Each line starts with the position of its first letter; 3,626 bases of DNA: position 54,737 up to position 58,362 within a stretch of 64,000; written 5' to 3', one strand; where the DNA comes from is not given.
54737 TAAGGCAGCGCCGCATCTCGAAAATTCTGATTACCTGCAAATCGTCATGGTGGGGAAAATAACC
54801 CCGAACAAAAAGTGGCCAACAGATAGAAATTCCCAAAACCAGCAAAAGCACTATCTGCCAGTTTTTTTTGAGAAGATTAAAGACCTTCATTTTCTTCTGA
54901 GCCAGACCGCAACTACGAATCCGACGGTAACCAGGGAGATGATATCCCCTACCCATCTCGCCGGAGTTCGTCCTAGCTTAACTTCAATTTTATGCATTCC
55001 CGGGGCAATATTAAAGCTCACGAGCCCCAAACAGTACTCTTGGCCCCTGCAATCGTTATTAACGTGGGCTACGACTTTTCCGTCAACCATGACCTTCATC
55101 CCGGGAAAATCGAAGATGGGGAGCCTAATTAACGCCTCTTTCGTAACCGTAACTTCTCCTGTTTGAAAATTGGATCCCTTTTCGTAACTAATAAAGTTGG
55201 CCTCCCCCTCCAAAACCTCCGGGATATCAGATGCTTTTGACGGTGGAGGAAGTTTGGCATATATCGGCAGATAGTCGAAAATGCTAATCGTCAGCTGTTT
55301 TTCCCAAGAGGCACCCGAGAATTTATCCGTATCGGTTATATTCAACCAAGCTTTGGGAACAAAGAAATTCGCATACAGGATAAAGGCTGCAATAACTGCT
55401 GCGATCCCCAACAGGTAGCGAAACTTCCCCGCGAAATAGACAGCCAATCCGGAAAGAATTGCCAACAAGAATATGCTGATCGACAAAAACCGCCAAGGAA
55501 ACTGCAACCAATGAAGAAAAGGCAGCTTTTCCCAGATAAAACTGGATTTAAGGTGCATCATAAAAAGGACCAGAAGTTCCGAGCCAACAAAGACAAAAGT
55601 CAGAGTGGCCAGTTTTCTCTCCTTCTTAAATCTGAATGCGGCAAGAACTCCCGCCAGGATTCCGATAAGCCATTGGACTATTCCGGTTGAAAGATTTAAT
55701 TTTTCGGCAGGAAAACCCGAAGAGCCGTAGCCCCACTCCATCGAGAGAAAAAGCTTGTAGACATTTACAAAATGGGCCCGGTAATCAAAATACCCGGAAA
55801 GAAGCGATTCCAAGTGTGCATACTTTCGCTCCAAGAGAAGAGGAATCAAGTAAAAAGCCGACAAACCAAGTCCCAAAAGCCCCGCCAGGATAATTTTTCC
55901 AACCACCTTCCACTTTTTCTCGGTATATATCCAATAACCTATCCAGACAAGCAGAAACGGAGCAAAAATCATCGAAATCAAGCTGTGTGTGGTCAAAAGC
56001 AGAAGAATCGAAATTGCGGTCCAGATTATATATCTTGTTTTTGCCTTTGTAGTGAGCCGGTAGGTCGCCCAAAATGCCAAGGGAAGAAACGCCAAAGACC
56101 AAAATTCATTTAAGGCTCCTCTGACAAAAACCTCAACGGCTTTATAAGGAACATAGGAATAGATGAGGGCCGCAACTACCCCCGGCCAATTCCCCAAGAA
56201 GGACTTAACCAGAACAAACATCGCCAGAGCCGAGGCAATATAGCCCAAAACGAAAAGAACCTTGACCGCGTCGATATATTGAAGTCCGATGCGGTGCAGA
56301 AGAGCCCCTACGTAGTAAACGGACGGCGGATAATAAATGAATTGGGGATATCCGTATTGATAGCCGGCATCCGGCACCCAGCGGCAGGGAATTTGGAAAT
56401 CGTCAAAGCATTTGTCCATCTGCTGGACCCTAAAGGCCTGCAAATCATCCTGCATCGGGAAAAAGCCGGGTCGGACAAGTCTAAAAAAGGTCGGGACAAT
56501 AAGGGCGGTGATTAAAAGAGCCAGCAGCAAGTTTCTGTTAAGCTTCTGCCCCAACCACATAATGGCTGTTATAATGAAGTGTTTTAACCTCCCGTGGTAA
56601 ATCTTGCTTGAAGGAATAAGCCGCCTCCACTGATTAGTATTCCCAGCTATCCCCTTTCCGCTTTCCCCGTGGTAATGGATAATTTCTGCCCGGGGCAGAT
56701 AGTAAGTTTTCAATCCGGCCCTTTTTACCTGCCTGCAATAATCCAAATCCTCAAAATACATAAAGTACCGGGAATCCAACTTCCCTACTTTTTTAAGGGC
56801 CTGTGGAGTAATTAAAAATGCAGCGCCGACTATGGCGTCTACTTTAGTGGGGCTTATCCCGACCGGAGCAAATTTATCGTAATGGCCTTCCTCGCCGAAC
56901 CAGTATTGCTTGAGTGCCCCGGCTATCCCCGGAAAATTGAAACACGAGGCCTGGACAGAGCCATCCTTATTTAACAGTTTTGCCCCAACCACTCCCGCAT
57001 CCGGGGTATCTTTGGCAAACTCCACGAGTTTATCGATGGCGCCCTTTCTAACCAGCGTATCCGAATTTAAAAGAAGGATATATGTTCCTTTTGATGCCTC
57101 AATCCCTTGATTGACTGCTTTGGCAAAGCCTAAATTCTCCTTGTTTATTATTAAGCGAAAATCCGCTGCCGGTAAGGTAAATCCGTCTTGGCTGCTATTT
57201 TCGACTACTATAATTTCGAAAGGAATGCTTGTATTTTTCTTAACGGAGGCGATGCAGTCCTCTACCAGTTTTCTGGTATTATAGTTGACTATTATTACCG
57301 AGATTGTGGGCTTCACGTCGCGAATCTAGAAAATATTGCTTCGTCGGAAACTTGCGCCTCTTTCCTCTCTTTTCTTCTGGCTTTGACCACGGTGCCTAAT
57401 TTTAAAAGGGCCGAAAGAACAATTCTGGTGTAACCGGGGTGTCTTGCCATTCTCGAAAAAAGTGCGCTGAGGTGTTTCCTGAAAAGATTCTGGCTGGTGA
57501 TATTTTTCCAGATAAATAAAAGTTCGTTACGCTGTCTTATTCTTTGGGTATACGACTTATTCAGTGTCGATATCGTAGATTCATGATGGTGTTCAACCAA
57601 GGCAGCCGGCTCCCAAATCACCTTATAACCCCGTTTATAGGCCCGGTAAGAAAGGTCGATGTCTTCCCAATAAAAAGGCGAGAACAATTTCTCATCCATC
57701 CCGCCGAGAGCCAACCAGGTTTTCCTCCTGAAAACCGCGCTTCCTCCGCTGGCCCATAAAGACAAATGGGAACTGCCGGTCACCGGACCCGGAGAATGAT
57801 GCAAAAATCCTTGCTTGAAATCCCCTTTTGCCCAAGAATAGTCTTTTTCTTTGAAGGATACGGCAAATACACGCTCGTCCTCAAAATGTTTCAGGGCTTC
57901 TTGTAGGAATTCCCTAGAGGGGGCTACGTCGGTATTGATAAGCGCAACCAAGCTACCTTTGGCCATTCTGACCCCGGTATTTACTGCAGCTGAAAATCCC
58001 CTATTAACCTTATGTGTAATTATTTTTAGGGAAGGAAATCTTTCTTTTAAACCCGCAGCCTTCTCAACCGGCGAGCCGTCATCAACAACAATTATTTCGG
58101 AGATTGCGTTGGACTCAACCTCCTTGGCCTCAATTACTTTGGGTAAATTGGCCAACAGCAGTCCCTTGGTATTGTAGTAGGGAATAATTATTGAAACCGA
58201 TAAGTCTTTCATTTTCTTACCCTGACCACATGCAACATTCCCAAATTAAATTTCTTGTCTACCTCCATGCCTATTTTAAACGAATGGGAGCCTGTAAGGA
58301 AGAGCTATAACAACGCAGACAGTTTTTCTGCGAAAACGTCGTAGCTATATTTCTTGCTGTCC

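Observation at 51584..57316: Three-gene paralog array of a second GT-C-like family, one member fused to an N-terminal GT2 domain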

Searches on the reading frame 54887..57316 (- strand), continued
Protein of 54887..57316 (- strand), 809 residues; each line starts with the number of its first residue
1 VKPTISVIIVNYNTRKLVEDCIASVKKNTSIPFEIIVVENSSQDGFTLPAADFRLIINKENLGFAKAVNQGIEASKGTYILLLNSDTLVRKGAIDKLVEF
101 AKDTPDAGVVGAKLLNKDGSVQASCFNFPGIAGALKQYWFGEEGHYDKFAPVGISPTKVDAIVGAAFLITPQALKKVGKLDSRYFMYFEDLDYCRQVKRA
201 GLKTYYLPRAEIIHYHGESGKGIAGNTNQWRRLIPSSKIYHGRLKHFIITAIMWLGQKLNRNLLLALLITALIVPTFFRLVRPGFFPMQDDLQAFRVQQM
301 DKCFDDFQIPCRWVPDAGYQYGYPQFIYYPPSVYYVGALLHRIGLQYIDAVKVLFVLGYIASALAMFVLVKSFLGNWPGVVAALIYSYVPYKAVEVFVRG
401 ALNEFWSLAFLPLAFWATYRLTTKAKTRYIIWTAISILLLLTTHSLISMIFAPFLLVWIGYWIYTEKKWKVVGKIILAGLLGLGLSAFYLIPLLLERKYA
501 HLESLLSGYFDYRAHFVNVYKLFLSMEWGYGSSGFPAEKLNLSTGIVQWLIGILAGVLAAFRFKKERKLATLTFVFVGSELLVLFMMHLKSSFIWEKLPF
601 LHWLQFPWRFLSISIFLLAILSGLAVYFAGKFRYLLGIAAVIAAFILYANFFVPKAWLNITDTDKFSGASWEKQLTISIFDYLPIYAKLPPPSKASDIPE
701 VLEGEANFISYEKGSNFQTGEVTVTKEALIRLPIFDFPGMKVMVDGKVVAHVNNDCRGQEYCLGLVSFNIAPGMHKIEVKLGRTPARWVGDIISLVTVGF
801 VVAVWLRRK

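Call 71: search_protein_families(library=ncbifam, proteins=[P0134, P0131, P0149, P0123], max_evalue=0.00001)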
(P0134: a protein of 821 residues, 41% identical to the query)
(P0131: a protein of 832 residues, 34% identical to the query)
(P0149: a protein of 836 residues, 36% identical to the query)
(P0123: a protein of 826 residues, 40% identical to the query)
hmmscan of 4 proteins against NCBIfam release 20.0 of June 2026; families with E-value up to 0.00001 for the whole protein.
P0134 (821 aa): 11 families
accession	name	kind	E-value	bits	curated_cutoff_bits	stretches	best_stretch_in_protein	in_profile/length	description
NF047588.1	GlcsyltransPgfSStrep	equivalog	3.7e-20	72.4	500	1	8-187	2-179/308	glycosyltransferase PgfS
NF007986.1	PRK10714.1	equivalog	2.3e-16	59.7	529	1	9-170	8-168/316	undecaprenyl-phosphate 4-deoxy-4-formamido-L-arabinose transferase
TIGR04182.1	glyco_TIGR04182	equivalog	1e-15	57.9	325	1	11-235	4-210/293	S-layer glycoprotein N-glycosyltransferase AglJ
NF007482.0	PRK10073.1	equivalog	5.9e-15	55.1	423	1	5-102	4-97/334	glycosyltransferase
TIGR03937.1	PgaC_IcaA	equivalog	4e-14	52.4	422.3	1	8-101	46-136/407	poly-beta-1,6-N-acetyl-D-glucosamine synthase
NF041875.1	EPS_EpsD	equivalog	4.8e-13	49.2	370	1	9-125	1-115/325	exopolysaccharide biosynthesis glycosyltransferase EpsD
NF041391.1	DPhHxTase_Halo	equivalog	5.4e-12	45.2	375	1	15-230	3-196/213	dolichyl-phosphate hexose transferase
TIGR04283.1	glyco_like_mftF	equivalog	6.1e-09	35.8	182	1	9-105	1-87/221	TIGR04283 family arsenosugar biosynthesis glycosyltransferase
NF047683.1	TeichurnBiosyTuaG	equivalog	1.2e-08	34.9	400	1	6-102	5-98/252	teichuronic acid biosynthesis protein TuaG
NF038302.1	EPS_HpsE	equivalog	1e-07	31.2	300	1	9-102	3-98/307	hormogonium polysaccharide biosynthesis glycosyltransferase HpsE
NF010496.0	PRK13915.1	equivalog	2e-06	27.1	262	1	8-103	32-129/307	glucosyl-3-phosphoglycerate synthase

P0131 (832 aa): 15 families
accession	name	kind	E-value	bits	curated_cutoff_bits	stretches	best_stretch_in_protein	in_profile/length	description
TIGR03965.1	mycofact_glyco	equivalog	2.8e-27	95.7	280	1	2-216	74-281/467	mycofactocin biosynthesis glycosyltransferase MftF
TIGR04283.1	glyco_like_mftF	equivalog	3.5e-26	92.2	182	1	4-215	1-185/221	TIGR04283 family arsenosugar biosynthesis glycosyltransferase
NF041875.1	EPS_EpsD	equivalog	2.8e-17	63.1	370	1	4-216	1-207/325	exopolysaccharide biosynthesis glycosyltransferase EpsD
TIGR03937.1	PgaC_IcaA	equivalog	5.3e-15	55.3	422.3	1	2-213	45-248/407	poly-beta-1,6-N-acetyl-D-glucosamine synthase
TIGR01556.1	rhamnosyltran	subfamily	7.5e-15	54.9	200.55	1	9-220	1-205/281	rhamnosyltransferase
NF038299.1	EPS_HpsN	equivalog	1.9e-13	50.1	425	1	2-221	1-226/317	hormogonium polysaccharide biosynthesis glycosyltransferase HpsN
NF038302.1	EPS_HpsE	equivalog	2.1e-12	46.7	300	1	4-220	3-227/307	hormogonium polysaccharide biosynthesis glycosyltransferase HpsE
NF041394.1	GtaseAglG_Halo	equivalog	7.4e-12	45.1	440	1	3-217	2-217/304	glucosyl-dolichyl phosphate glucuronosyltransferase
NF007482.0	PRK10073.1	equivalog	5.9e-10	38.6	423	1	2-102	6-110/334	glycosyltransferase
NF047683.1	TeichurnBiosyTuaG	equivalog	1.7e-09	37.7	400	1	2-106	6-115/252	teichuronic acid biosynthesis protein TuaG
NF053739.1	GlytfEpsEBac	equivalog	7.9e-09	34.9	450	1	2-113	1-118/265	glycosyltransferase EpsE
TIGR03111.1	glyc2_xrt_Gpos1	hypoth_equivalog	1.2e-08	34.2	363.95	1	1-212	48-263/439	TIGR03111 family XrtG-associated glycosyltransferase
NF050050.1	ProtGlycPglI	equivalog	4.5e-08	32.8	500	1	1-103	1-109/306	GalNAc(5)-diNAcBac-PP-undecaprenol beta-1,3-glucosyltransferase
NF045692.1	OglycostaseCruG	equivalog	4.5e-08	32.4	600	0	2-51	41-91/386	2'-O-glycosyltransferase CruG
NF050819.1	PolSacchBiosHfsG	equivalog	1.7e-06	27.4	500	0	2-210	12-212/302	polysaccharide biosynthesis protein HfsG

P0149 (836 aa): 10 families
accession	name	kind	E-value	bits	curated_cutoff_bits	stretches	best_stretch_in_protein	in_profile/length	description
TIGR01556.1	rhamnosyltran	subfamily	2.7e-14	53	200.55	1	81-265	36-211/281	rhamnosyltransferase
NF041875.1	EPS_EpsD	equivalog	4.6e-13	49.3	370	1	3-256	1-208/325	exopolysaccharide biosynthesis glycosyltransferase EpsD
NF038299.1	EPS_HpsN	equivalog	4.2e-10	39.1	425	1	91-260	58-226/317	hormogonium polysaccharide biosynthesis glycosyltransferase HpsN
NF007482.0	PRK10073.1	equivalog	4.2e-10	39.1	423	1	2-143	7-113/334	glycosyltransferase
TIGR03965.1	mycofact_glyco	equivalog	5.5e-10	38.7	280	1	87-257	126-283/467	mycofactocin biosynthesis glycosyltransferase MftF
NF047683.1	TeichurnBiosyTuaG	equivalog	2.5e-09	37.2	400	1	43-146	30-117/252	teichuronic acid biosynthesis protein TuaG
TIGR04283.1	glyco_like_mftF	equivalog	4.3e-09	36.3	182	0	47-147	27-105/221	TIGR04283 family arsenosugar biosynthesis glycosyltransferase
NF038302.1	EPS_HpsE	equivalog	1.5e-07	30.7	300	1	3-255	3-223/307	hormogonium polysaccharide biosynthesis glycosyltransferase HpsE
NF050050.1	ProtGlycPglI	equivalog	4.4e-07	29.6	500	1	3-143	4-111/306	GalNAc(5)-diNAcBac-PP-undecaprenol beta-1,3-glucosyltransferase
TIGR04009.1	wcaE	equivalog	1.1e-06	28.2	369.2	0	1-148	1-114/248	colanic acid biosynthesis glycosyltransferase WcaE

P0123 (826 aa): 11 families
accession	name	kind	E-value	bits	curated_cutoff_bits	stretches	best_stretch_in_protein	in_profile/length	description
NF041875.1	EPS_EpsD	equivalog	2.2e-15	56.9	370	1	10-227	1-210/325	exopolysaccharide biosynthesis glycosyltransferase EpsD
TIGR03965.1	mycofact_glyco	equivalog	5.5e-14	51.9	280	1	5-225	71-282/467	mycofactocin biosynthesis glycosyltransferase MftF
TIGR01556.1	rhamnosyltran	subfamily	4e-13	49.2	200.55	1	26-257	9-230/281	rhamnosyltransferase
TIGR04283.1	glyco_like_mftF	equivalog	3.4e-12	46.4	182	1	10-119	1-107/221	TIGR04283 family arsenosugar biosynthesis glycosyltransferase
TIGR03937.1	PgaC_IcaA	equivalog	1.1e-11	44.4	422.3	1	3-219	40-246/407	poly-beta-1,6-N-acetyl-D-glucosamine synthase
NF007482.0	PRK10073.1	equivalog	7.6e-11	41.6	423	1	6-108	4-108/334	glycosyltransferase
NF038299.1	EPS_HpsN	equivalog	1.5e-10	40.5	425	1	8-251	1-247/317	hormogonium polysaccharide biosynthesis glycosyltransferase HpsN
NF047683.1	TeichurnBiosyTuaG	equivalog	2.1e-10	40.7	400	1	5-113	3-114/252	teichuronic acid biosynthesis protein TuaG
TIGR03111.1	glyc2_xrt_Gpos1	hypoth_equivalog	3.2e-09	36.1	363.95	1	5-135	46-181/439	TIGR03111 family XrtG-associated glycosyltransferase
NF038302.1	EPS_HpsE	equivalog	1.6e-08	33.9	300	1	10-224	3-223/307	hormogonium polysaccharide biosynthesis glycosyltransferase HpsE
NF050050.1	ProtGlycPglI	equivalog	3.4e-08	33.2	500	1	8-106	2-104/306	GalNAc(5)-diNAcBac-PP-undecaprenol beta-1,3-glucosyltransferase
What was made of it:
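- A relative, P0134, does carry a synthase-like GT2 on this GT-C family (call 71), so such coupling is evolutionarily plausible.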

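Call 73: find_encoding_contigs(protein=window:54887-57316:-, flank=2000, max_places=3)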
Protein window:54887-57316:- (809 aa): no gene with exactly this product is on record in the collection.
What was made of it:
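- Tried and rejected: The exact window protein is not on record in the contig index (call 73), so the sample of origin was not identified.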

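Call 74: find_encoding_contigs(protein=P0001, flank=10000, max_places=2)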
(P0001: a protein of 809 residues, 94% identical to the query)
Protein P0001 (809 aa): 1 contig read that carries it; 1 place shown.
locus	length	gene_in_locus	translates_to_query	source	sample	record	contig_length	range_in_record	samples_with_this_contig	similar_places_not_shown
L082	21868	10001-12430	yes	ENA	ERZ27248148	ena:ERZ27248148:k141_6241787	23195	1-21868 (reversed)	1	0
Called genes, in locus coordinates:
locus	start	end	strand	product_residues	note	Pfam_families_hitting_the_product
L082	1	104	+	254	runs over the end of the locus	PF00535:Glycos_transf_2, PF13641:Glyco_tranf_2_3 (faint)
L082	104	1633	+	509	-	PF02366:PMT, PF13231:PMT_2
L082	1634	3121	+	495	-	PF01943:Polysacc_synt, PF13440:Polysacc_synt_3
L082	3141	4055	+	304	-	PF00535:Glycos_transf_2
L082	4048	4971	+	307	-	PF00535:Glycos_transf_2, PF13641:Glyco_tranf_2_3, PF13632:Glyco_trans_2_3 (weak)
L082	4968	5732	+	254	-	PF00535:Glycos_transf_2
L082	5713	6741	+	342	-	PF00534:Glycos_transf_1, PF13692:Glyco_trans_1_4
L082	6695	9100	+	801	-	PF09586:YfhO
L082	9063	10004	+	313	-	PF13641:Glyco_tranf_2_3, PF00535:Glycos_transf_2, PF10111:Glyco_tranf_2_2 (faint), PF13632:Glyco_trans_2_3 (weak)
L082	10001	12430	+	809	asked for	PF00535:Glycos_transf_2, PF13641:Glyco_tranf_2_3, PF10131:PTPS_related (weak)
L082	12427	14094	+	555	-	PF10131:PTPS_related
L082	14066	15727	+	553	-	PF10131:PTPS_related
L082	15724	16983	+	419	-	-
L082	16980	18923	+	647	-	-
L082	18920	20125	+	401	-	PF09594:GT87 (weak), PF05007:Mannosyl_trans (weak)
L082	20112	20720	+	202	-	-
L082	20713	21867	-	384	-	?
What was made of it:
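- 53223..54890 (-): Gene B: PTPS_related GT-C paralog, 555 aa from the corrected start. Ortholog called at 555 aa (call 74).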

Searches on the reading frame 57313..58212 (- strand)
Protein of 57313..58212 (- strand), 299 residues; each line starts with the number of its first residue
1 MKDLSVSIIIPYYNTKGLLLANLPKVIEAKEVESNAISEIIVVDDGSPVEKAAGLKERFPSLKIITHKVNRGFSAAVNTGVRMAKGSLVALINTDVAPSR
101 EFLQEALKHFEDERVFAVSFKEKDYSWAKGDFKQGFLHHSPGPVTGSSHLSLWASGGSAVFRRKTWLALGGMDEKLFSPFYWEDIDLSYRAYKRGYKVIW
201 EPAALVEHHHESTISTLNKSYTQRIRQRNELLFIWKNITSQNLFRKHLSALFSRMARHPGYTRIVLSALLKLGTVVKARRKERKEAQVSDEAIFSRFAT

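Call 4: search_protein_families(library=pfam, proteins=[window:57313-58212:-], max_evalue=0.01)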
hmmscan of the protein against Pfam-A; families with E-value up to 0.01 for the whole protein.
window:57313-58212:- (299 aa): 5 families
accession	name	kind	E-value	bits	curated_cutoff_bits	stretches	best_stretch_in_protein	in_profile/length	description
PF00535.33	Glycos_transf_2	-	1.3e-20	74.5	23.3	1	7-123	1-118/168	Glycosyl transferase family 2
PF13641.12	Glyco_tranf_2_3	-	5.4e-15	56.5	27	1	6-227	3-227/230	Glycosyltransferase like family 2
PF13632.12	Glyco_trans_2_3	-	1.2e-09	38.8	27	1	89-231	2-143/198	Glycosyl transferase family group 2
PF10111.15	Glyco_tranf_2_2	-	6e-07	29.7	27.3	1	7-213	1-221/276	Glycosyltransferase like family 2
PF13506.12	Glyco_transf_21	-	0.00036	20.5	21.7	1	77-219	22-164/174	Glycosyl transferase family 21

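Call 5: search_protein_families(library=ncbifam, proteins=[window:57313-58212:-], max_evalue=0.01)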
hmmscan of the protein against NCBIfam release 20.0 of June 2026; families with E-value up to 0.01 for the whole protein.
window:57313-58212:- (299 aa): 19 families
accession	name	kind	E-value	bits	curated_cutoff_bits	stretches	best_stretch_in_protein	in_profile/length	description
TIGR03965.1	mycofact_glyco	equivalog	2.1e-27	96.1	280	1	5-215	75-287/467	mycofactocin biosynthesis glycosyltransferase MftF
NF041875.1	EPS_EpsD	equivalog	5.5e-21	75.3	370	2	6-113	1-107/325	exopolysaccharide biosynthesis glycosyltransferase EpsD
TIGR03937.1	PgaC_IcaA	equivalog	2e-14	53.4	422.3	2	5-113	46-153/407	poly-beta-1,6-N-acetyl-D-glucosamine synthase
NF007482.0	PRK10073.1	equivalog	1.4e-11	44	423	1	5-96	7-96/334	glycosyltransferase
TIGR04283.1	glyco_like_mftF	equivalog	1.6e-09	37.7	182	1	6-195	1-173/221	TIGR04283 family arsenosugar biosynthesis glycosyltransferase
TIGR01556.1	rhamnosyltran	subfamily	1.9e-09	37.1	200.55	1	38-209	22-201/281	rhamnosyltransferase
NF038299.1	EPS_HpsN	equivalog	2e-09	36.8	425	1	5-114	2-111/317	hormogonium polysaccharide biosynthesis glycosyltransferase HpsN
TIGR03111.1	glyc2_xrt_Gpos1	hypoth_equivalog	1.3e-07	30.8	363.95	1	5-114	50-160/439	TIGR03111 family XrtG-associated glycosyltransferase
NF047683.1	TeichurnBiosyTuaG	equivalog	2.2e-07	30.8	400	1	5-132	7-132/252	teichuronic acid biosynthesis protein TuaG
NF041394.1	GtaseAglG_Halo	equivalog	3.7e-07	29.7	440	1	6-123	3-120/304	glucosyl-dolichyl phosphate glucuronosyltransferase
TIGR03030.1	CelA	equivalog_domain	1.6e-06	26.5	699.1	1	6-114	133-257/714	UDP-forming cellulose synthase catalytic subunit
NF038302.1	EPS_HpsE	equivalog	2.8e-06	26.6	300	1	5-110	2-111/307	hormogonium polysaccharide biosynthesis glycosyltransferase HpsE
NF058614.1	PPMAGASynPpgS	equivalog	1.8e-05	24.3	370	1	6-86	2-73/226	polyprenyl-phospho-N-acetylgalactosaminyl synthase PpgS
NF047588.1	GlcsyltransPgfSStrep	equivalog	2.1e-05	23.9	500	1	5-112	2-112/308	glycosyltransferase PgfS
NF007986.1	PRK10714.1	equivalog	5.4e-05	22.4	529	1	5-101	7-106/316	undecaprenyl-phosphate 4-deoxy-4-formamido-L-arabinose transferase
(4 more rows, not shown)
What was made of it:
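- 57313..58212 (-): 299-aa GT2 directly upstream. It is the conserved partner gene of GT2C (26% identical to it). Pfam and NCBIfam, MftF-like at 96 bits (calls 4, 5).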
